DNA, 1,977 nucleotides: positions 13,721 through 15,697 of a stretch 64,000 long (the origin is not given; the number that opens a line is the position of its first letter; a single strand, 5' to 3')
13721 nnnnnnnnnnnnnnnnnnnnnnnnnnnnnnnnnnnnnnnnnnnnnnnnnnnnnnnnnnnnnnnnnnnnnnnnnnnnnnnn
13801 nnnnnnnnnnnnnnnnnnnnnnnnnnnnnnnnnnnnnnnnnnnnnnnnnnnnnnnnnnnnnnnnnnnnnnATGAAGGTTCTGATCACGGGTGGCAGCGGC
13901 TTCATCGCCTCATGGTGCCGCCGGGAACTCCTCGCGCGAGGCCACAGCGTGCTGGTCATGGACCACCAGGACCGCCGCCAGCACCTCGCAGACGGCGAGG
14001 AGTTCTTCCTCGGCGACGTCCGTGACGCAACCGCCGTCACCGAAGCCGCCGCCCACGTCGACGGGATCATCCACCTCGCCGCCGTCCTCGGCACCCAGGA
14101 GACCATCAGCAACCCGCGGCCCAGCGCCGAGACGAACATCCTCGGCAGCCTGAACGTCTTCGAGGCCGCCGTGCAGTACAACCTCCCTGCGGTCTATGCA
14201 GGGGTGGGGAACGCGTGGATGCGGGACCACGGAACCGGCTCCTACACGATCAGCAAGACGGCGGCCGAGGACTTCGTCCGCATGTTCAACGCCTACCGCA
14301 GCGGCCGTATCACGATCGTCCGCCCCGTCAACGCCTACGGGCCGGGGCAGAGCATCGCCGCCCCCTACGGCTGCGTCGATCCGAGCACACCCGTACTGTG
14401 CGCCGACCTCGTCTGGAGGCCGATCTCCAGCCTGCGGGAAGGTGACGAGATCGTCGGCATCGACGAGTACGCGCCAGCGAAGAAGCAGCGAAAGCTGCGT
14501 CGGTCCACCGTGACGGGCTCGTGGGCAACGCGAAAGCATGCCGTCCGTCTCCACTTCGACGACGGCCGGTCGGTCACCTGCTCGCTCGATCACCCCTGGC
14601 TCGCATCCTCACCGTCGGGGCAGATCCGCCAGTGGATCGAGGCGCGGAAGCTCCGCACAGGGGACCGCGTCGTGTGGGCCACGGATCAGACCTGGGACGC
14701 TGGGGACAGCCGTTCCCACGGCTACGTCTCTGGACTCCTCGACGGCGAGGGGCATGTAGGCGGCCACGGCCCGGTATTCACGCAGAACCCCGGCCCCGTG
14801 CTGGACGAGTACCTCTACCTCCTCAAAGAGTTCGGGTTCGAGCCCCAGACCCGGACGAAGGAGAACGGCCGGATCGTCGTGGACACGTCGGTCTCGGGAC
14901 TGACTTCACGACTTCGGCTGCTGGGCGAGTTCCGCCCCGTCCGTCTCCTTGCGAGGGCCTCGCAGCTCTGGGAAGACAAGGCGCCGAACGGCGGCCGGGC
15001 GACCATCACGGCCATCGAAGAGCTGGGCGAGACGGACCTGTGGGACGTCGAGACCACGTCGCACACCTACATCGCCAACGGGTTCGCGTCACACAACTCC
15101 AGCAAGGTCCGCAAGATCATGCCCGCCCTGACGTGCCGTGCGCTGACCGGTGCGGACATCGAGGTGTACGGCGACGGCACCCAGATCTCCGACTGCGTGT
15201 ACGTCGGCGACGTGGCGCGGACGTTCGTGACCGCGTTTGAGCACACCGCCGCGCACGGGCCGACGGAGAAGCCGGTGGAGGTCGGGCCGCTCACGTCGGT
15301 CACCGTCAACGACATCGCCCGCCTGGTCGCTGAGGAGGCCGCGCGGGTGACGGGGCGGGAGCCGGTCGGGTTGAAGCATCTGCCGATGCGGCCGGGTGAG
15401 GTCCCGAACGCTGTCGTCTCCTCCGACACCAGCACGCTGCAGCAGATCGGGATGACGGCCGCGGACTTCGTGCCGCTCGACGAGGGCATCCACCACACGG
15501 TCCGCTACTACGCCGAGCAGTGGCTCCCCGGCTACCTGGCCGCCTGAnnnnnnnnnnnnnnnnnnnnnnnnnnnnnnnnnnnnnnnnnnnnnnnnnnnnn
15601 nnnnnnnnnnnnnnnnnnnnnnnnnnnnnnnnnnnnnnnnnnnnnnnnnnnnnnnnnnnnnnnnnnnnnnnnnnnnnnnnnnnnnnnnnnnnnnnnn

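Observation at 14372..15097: Canonical intein inside a phage sugar epimerase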

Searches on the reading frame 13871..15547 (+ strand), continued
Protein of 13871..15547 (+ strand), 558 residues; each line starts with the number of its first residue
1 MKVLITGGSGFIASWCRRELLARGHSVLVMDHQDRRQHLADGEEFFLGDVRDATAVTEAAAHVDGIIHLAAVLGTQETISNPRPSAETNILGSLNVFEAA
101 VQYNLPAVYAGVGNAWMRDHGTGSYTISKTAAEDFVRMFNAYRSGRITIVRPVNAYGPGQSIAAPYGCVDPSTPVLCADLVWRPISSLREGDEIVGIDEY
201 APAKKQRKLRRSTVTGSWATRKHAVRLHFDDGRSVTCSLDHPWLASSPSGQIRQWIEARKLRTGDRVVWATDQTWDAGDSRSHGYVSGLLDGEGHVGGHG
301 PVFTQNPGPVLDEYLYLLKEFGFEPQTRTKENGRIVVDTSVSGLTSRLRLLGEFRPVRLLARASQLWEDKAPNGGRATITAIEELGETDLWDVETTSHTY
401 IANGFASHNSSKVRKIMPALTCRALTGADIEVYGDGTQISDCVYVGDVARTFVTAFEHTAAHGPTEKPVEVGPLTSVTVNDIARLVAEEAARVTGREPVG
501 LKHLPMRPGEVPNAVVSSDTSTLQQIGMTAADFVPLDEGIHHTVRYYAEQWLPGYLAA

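Call 68: find_related_loci(query=window:13871-15544:+, collection=viral_contigs, flank=3000)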
Query window:13871-15544:+ (558 aa) in viral_contigs; peptide patterns used: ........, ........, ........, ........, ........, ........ (x = any residue, [..] = any of these).
25 stretches matched a pattern; 21 encode a relative of the query (tblastn E <= 1e-3); 21 distinct loci.
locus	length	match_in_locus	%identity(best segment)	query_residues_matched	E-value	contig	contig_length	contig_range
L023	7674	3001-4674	87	1-557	0e+0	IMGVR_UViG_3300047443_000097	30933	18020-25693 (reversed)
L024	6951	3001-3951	78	1-558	3e-92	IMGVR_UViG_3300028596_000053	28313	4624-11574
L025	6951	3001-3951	78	1-558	5e-92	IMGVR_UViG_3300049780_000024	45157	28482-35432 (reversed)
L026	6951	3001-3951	77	1-558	9e-91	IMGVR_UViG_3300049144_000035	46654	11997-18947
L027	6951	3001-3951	75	1-558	7e-90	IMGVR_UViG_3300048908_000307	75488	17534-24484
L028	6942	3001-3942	77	1-555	4e-89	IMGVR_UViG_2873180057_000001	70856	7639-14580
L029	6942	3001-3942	76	1-555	3e-89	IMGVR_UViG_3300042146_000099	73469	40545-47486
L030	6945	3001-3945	76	1-556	3e-89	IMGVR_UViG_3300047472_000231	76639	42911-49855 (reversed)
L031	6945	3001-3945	85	1-556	8e-89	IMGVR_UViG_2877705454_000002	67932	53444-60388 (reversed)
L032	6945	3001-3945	76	1-556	3e-88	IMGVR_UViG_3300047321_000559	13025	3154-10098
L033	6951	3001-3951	74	1-558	5e-88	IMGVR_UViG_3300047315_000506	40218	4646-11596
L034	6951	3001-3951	75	1-558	7e-88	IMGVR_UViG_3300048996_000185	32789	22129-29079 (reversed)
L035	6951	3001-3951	74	1-558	5e-88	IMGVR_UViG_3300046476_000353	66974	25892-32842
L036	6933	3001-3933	88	5-558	5e-84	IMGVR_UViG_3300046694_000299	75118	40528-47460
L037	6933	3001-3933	86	5-558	2e-82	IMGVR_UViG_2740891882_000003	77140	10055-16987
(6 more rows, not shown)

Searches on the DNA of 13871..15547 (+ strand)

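Call 6: search_dna_similar(query=window:13871-15547:+, collection=phages, mode=near, max_rows=40)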
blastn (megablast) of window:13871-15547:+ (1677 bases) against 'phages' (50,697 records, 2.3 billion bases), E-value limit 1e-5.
No match.
